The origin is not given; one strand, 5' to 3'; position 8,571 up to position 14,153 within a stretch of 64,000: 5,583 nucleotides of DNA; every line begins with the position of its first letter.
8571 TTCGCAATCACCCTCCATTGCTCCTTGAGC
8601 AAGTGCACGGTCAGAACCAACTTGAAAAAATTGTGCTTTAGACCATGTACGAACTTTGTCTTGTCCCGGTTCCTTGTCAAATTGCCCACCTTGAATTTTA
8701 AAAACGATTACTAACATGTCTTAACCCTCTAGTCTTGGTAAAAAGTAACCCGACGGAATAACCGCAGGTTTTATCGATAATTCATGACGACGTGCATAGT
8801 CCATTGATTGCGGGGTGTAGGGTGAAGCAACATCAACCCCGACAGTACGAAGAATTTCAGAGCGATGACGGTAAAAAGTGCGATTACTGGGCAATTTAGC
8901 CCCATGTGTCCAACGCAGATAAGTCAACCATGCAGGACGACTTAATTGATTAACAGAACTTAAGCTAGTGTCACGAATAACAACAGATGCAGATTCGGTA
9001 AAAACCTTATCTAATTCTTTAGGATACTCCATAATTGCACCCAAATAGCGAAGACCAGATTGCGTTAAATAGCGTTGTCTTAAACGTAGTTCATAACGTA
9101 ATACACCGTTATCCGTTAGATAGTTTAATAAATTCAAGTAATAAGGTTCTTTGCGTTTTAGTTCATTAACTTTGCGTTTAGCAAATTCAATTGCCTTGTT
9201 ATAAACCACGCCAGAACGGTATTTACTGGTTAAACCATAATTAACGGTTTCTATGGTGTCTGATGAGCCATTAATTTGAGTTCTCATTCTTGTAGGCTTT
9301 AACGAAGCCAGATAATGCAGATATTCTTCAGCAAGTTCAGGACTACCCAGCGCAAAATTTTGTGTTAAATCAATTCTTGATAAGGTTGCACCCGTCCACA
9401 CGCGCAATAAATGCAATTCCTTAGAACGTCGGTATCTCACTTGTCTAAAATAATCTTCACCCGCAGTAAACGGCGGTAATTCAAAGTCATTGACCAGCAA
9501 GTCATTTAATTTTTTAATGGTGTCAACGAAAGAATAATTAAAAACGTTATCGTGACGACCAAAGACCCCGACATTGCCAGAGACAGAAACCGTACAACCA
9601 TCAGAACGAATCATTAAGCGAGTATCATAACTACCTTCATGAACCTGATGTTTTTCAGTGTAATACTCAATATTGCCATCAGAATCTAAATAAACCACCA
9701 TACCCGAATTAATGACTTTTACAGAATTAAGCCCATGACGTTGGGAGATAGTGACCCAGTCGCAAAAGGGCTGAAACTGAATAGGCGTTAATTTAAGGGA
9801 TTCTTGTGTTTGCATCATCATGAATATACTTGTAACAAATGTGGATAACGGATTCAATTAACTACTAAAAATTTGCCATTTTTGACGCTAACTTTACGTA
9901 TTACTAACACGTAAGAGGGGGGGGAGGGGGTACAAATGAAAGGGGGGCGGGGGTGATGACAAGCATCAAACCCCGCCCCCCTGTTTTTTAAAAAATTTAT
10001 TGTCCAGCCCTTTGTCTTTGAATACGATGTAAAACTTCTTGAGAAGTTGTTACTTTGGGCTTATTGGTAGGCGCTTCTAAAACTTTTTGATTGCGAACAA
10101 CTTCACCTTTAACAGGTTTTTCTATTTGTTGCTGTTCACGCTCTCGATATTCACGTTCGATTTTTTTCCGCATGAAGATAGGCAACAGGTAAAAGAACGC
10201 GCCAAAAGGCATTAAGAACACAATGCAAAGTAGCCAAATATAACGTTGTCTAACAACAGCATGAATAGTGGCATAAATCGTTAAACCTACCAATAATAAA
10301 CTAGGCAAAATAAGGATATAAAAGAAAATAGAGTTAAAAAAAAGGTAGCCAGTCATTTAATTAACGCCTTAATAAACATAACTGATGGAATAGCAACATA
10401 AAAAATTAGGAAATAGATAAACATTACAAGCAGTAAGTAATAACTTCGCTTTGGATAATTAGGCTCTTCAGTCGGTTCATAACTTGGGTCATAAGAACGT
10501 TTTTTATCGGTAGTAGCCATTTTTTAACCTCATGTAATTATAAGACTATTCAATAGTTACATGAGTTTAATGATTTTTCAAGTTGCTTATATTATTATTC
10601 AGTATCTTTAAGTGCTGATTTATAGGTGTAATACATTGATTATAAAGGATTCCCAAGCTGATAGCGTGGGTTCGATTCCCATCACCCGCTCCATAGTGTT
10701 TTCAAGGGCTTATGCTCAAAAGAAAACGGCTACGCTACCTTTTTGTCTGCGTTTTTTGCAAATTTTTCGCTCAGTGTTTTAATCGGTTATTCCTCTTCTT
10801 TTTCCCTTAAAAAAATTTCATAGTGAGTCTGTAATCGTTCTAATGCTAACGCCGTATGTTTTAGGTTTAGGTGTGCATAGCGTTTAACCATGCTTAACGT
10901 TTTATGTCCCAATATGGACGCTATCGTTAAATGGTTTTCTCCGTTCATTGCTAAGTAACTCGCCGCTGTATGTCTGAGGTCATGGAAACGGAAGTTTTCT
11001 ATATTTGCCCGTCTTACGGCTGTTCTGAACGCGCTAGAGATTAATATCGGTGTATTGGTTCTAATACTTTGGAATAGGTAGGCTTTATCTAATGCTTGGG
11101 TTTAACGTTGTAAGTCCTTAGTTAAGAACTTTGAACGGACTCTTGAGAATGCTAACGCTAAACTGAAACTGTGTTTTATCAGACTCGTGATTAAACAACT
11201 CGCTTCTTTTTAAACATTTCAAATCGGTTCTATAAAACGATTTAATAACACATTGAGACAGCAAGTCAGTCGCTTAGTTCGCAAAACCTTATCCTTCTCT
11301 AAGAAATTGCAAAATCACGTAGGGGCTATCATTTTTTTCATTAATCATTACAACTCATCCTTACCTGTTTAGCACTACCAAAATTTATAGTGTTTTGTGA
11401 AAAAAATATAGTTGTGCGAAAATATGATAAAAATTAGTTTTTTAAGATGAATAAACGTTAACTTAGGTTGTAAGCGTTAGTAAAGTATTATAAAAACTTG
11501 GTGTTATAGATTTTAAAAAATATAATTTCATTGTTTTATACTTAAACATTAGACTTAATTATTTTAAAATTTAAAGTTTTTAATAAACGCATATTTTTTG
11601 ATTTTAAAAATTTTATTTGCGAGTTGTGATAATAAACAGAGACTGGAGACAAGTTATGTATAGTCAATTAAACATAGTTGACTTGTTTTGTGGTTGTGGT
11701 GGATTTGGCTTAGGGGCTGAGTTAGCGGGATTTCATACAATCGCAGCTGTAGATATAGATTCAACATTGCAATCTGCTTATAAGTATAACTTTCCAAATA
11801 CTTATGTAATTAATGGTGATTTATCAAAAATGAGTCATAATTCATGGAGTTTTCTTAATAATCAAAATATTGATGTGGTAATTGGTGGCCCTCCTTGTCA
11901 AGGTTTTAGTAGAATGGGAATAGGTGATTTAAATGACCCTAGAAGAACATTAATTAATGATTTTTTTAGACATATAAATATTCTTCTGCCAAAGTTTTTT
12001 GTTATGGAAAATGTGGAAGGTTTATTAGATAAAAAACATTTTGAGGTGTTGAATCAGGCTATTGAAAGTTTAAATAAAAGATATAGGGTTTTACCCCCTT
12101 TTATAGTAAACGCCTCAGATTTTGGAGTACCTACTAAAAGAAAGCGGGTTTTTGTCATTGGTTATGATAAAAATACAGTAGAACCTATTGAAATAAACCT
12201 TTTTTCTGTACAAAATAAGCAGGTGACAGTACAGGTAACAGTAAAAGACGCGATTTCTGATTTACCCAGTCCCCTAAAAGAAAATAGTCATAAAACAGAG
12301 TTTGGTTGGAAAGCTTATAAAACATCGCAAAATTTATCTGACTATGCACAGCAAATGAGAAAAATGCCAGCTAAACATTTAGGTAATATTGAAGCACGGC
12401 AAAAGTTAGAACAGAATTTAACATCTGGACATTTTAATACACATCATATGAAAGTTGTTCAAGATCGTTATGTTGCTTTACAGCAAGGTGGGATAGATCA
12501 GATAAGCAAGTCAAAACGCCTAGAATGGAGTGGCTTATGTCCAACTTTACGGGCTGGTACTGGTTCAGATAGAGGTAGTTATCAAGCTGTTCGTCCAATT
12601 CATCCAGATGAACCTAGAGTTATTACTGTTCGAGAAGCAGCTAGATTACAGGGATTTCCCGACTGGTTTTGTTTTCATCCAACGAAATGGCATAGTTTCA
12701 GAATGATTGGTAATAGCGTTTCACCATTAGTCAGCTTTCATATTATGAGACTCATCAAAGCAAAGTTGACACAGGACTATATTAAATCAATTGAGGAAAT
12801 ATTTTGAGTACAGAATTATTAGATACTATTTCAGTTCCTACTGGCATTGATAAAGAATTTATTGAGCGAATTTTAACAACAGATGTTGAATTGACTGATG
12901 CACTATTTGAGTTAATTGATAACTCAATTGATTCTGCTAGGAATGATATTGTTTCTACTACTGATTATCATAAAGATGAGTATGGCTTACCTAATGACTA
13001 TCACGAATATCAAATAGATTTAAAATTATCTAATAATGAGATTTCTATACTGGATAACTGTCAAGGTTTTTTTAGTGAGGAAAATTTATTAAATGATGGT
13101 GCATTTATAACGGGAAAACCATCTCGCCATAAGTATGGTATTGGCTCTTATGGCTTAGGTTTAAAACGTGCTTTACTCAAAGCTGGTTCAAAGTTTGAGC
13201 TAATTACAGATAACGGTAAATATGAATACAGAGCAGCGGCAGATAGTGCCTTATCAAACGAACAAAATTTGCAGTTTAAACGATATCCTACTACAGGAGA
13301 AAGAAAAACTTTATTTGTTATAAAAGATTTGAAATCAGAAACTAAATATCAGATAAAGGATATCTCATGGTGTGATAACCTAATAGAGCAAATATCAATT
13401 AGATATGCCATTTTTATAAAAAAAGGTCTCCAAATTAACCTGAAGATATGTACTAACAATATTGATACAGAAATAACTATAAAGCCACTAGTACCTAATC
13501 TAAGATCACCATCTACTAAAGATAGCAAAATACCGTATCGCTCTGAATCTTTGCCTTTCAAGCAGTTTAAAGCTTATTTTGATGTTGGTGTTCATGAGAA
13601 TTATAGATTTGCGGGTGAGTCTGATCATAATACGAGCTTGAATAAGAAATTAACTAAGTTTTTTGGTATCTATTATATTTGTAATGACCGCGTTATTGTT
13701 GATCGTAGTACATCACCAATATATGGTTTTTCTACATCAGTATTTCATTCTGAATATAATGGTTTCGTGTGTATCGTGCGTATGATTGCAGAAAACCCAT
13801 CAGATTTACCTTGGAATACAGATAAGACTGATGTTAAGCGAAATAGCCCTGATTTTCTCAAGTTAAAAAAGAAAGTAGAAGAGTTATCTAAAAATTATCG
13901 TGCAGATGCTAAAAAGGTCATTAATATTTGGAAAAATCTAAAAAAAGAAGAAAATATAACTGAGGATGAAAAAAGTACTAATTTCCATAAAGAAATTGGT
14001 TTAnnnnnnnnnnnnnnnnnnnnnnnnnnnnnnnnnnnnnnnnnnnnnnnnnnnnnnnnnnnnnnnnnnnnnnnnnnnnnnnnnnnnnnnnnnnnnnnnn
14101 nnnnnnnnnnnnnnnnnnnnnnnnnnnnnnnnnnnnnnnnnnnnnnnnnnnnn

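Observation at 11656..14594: AT-rich two-gene island pairing a Dcm-type C5-methyltransferase with a GHKL (MutL/MORC-like) ATPase: candidate uncharacterised defence or restriction module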

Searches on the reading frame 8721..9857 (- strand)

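Call 4: search_protein_families(library=pfam, proteins=[window:8721-9857:-], max_evalue=0.1)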
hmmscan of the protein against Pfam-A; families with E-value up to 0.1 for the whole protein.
window:8721-9857:- (378 aa): 3 families
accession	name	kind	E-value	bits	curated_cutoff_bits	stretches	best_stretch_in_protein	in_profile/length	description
PF05144.20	Phage_CRI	-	4e-14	53.3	21.7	1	45-271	13-225/232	Replication-associated protein G2P N-terminal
PF05155.20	G2P_X_C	-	0.00076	20.4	25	1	311-375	15-86/88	Replication-associated protein G2P C-terminal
PF08149.16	BING4CT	-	0.0023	18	23.7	1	15-71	4-58/79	BING4CT (NUC141) domain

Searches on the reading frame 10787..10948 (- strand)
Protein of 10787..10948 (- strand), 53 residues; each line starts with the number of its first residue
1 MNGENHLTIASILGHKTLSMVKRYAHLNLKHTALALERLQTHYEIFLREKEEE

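Call 4: search_protein_families(library=pfam, proteins=[window:10787-10948:-], max_evalue=0.1)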
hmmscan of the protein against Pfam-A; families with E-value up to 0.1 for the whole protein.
window:10787-10948:- (53 aa): 2 families
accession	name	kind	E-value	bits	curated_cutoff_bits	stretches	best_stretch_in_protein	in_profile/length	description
PF00589.27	Phage_integrase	-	0.003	17.8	27.1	1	5-29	146-170/172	Phage integrase family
PF18373.7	Spectrin_2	-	0.085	13.5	26.4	1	26-52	23-49/78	Spectrin like domain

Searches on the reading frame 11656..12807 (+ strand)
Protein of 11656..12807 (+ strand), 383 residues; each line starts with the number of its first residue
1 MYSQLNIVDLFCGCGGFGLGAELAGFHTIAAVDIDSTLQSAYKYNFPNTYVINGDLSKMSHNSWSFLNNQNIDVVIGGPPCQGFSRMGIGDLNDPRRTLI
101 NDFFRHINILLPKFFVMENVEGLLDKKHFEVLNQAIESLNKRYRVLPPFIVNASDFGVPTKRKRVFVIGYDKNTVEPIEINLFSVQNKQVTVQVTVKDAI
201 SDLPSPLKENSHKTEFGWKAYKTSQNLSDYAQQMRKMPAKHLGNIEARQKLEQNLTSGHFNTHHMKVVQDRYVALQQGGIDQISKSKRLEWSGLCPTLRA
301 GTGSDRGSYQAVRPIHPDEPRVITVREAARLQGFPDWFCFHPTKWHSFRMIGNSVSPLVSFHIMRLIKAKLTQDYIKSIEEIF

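Call 4: search_protein_families(library=pfam, proteins=[window:11656-12807:+], max_evalue=0.1)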
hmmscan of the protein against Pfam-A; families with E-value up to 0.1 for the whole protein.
window:11656-12807:+ (383 aa): 3 families
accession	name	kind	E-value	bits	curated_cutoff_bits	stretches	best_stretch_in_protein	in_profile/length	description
PF00145.23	DNA_methylase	-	1.1e-68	232.5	22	1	6-368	2-323/324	C-5 cytosine-specific DNA methylase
PF09445.16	Methyltransf_15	-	0.0012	18.9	22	1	7-85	4-85/165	RNA cap guanine-N2 methyltransferase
PF03602.21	Cons_hypoth95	-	0.0021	18.2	24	0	6-80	44-122/182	Conserved hypothetical protein 95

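Call 5: search_protein_families(library=padloc, proteins=[window:11656-12807:+], max_evalue=0.1)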
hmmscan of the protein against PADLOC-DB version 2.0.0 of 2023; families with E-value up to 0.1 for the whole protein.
window:11656-12807:+ (383 aa): 64 families (the best 25 are shown)
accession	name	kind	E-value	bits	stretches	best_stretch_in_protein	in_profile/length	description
PDLC03326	MTase_II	-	3e-105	350.7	1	5-372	5-377/412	Type II methyltransferase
PDLC03378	MTase_II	-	3.8e-79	264.5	1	4-380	2-339/344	Type II methyltransferase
PDLC03234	MTase_II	-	2.2e-77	258.8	1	3-373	3-368/375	Type II methyltransferase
PDLC00033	DruM2|DruM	-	2.7e-62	209.2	1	4-371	21-364/368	DNA cytosine methylase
PDLC03272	MTase_II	-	2.9e-57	192.6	1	3-375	73-394/407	Type II methyltransferase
PDLC02648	DrmMII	-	1.2e-56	190.5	1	2-367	19-447/468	DrmMII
PDLC03237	MTase_II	-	2.6e-55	185.9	2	7-204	796-1010/1036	Type II methyltransferase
PDLC00026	DruM2|DruM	-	1.1e-50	171.1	1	3-378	3-325/336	DNA cytosine methylase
PDLC02656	DrmMII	-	2.4e-48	163.2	2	4-210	4-239/491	DrmMII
PDLC00027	DruM2|DruM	-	7.2e-46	155.2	2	4-204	11-210/361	DNA cytosine methylase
PDLC00030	DruM2|DruM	-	1.1e-44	151.2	1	4-374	5-367/380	DNA cytosine methylase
PDLC02650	DrmMII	-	5.8e-43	145.4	3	4-125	8-138/435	DrmMII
PDLC02649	DrmMII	-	7.3e-43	145.1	2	65-372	109-419/422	DrmMII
PDLC00031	DruM2|DruM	-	3.1e-42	143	2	4-206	11-212/361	DNA cytosine methylase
PDLC03270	MTase_II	-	1.9e-40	136.9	2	6-200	2-188/309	Type II methyltransferase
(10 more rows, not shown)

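Call 6: search_protein_families(library=ncbifam, proteins=[window:11656-12807:+], max_evalue=0.1)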
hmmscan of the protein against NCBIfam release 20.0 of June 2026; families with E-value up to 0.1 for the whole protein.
window:11656-12807:+ (383 aa): 8 families
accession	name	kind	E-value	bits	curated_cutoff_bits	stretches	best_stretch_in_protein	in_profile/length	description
TIGR00675.1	dcm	superfamily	1.9e-54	185.5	100.65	1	7-364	1-326/329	DNA (cytosine-5-)-methyltransferase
NF007772.0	PRK10458.1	subfamily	4.1e-07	28.9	710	1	5-173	89-289/472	DNA cytosine methylase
TIGR01177.1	TIGR01177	hypoth_equivalog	0.0016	17.8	316.55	1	7-81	186-258/330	TIGR01177 family methyltransferase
NF002910.0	PRK03522.2-3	equivalog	0.01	14.9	558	1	6-85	237-322/383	23S rRNA (uracil(747)-C(5))-methyltransferase RlmC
TIGR02085.1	meth_trns_rumB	equivalog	0.012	14.6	429.5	1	6-86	236-315/374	23S rRNA (uracil(747)-C(5))-methyltransferase RlmC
NF033188.1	internalin_H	exception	0.029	13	1050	1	180-242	346-404/548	InlH/InlC2 family class 1 internalin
TIGR00536.1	hemK_fam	subfamily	0.034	13.2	115.5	1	5-80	116-191/286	HemK family protein methyltransferase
TIGR00406.1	prmA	equivalog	0.036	13.5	183.15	1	6-76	162-230/288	50S ribosomal protein L11 methyltransferase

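Call 52: search_solved_structures(query=window:11656-12807:+, max_evalue=1e-10)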
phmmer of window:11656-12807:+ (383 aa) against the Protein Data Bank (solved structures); distinct sequences matched with E-value up to 1e-10: 45.
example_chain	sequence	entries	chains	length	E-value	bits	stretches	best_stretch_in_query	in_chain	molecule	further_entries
3g7u_A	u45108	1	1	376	4.8e-96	325.6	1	4-367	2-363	Cytosine-specific methyltransferase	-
1dct_A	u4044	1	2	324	2.1e-36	129.3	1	5-203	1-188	PROTEIN (MODIFICATION METHYLASE HAEIII)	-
3ubt_Y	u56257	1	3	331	3.3e-35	125.3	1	5-203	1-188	Modification methylase HaeIII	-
3pt9_A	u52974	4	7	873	9.9e-24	87.6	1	4-203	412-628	DNA (cytosine-5)-methyltransferase 1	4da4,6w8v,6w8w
3pt6_A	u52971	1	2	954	1.2e-23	87.3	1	4-203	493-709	DNA (cytosine-5)-methyltransferase 1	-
5gut_A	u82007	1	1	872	1.3e-23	87.2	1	4-203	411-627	DNA (cytosine-5)-methyltransferase 1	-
5guv_A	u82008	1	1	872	1.4e-23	87.1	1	4-203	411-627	DNA (cytosine-5)-methyltransferase 1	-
5wy1_A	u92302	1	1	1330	2.5e-23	86.3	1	4-203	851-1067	DNA (cytosine-5)-methyltransferase 1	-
3av4_A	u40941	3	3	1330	2.5e-23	86.3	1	4-203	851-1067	DNA (cytosine-5)-methyltransferase 1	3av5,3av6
9v36_A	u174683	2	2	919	8.1e-23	84.6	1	4-203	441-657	DNA (cytosine-5)-methyltransferase 1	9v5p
6x9i_A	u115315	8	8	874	9.1e-23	84.4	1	4-203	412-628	DNA (cytosine-5)-methyltransferase 1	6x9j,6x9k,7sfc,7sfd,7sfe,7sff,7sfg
3pta_A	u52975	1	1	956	1.1e-22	84.1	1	4-203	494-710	DNA (cytosine-5)-methyltransferase 1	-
3swr_A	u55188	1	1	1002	1.3e-22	83.9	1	4-203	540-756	DNA (cytosine-5)-methyltransferase 1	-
4yoc_A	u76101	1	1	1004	1.3e-22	83.9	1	4-203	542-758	DNA (cytosine-5)-methyltransferase 1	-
7xi9_A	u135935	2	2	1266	2.1e-22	83.2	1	4-203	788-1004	DNA (cytosine-5)-methyltransferase 1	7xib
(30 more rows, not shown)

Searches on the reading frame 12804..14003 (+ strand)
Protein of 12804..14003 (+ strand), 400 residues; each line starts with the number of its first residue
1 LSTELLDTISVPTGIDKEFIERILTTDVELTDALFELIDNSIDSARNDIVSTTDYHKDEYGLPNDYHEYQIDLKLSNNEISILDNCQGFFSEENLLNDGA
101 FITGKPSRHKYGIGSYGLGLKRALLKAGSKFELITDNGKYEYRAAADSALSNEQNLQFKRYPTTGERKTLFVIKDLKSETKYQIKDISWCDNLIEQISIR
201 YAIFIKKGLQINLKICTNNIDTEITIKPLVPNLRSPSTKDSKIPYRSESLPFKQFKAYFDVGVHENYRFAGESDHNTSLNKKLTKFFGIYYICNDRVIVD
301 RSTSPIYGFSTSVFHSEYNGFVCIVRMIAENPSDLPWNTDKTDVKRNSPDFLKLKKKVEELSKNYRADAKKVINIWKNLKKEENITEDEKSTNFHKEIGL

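Call 71: find_homologous_proteins(query=A3, max_evalue=0.00001)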
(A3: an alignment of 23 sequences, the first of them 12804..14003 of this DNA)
Query A3 (23 sequences) (400 aa, profile of the alignment): 343 proteins with E <= 0.00001 among 8000 candidates; the best 120 are listed.
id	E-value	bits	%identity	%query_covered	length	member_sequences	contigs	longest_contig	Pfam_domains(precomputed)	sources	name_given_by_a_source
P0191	6.0e-126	438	40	92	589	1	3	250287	PF13589.13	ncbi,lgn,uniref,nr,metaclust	ncbi:hypothetical protein TI10_20335 [Photorhabdus luminescens subsp. luminescens]|uniref:Histidine 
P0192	3.4e-125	436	39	98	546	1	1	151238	PF09509.16,PF13589.13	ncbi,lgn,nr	ncbi:MAG: TIGR02391 family protein [Sideroxyarcus sp.]|nr:TIGR02391 family protein [Sideroxyarcus sp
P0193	2.7e-124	433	42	93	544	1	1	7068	PF09509.16,PF13589.13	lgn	-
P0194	4.1e-124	432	42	93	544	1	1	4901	PF09509.16,PF13589.13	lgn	-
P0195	8.6e-124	431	41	93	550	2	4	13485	PF09509.16,PF13589.13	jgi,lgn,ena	-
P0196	9.4e-124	431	42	93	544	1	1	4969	PF09509.16,PF13589.13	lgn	-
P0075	1.0e-123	431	39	92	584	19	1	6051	PF13589.13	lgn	-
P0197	1.4e-123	430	42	93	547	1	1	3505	PF09509.16,PF13589.13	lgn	-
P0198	1.5e-123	430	41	98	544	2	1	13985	PF09509.16,PF13589.13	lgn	-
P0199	5.5e-123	429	39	96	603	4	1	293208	PF13589.13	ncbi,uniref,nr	ncbi:hypothetical protein B9T33_02410 [Acinetobacter sp. ANC 5054]|uniref:ATP-binding protein n=1 Ta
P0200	1.3e-122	427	39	93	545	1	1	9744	PF09509.16,PF13589.13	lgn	-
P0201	1.7e-122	427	42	93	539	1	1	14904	PF09509.16,PF13589.13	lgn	-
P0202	1.9e-122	427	39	93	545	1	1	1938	PF09509.16,PF13589.13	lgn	-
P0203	1.9e-122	427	42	93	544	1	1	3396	PF09509.16,PF13589.13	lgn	-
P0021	2.3e-122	427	46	100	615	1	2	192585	PF13589.13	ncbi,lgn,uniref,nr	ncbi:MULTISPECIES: ATP-binding protein [unclassified Symbiopectobacterium]|uniref:ATP-binding protei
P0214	4.7e-118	412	39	93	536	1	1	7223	PF09509.16,PF13589.13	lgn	-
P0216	1.1e-117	411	37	91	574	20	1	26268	PF13589.13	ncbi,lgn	ncbi:ATP-binding protein [Escherichia coli]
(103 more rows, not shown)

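Call 87: find_encoding_contigs(protein=P0216, flank=8000, max_places=4)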
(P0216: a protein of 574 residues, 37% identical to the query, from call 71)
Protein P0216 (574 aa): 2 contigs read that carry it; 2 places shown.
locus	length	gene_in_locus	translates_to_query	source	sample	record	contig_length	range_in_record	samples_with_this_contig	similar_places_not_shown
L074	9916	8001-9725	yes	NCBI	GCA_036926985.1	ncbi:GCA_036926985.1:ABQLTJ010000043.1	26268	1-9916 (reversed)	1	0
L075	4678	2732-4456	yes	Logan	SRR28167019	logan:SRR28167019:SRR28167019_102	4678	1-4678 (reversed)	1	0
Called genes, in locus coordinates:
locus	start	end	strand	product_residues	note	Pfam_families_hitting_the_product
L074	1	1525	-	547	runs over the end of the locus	PF01554:MatE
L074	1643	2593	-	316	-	PF00126:HTH_1, PF03466:LysR_substrate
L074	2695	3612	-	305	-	PF00126:HTH_1, PF03466:LysR_substrate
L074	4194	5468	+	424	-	PF13356:Arm-DNA-bind_3, PF22022:Phage_int_M, PF00589:Phage_integrase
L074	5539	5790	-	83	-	-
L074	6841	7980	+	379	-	PF00145:DNA_methylase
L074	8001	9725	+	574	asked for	PF13589:HATPase_c_3 (weak)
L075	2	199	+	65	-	?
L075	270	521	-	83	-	-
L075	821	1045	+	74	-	-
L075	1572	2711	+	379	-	PF00145:DNA_methylase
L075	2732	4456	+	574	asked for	PF13589:HATPase_c_3 (weak)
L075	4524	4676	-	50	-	?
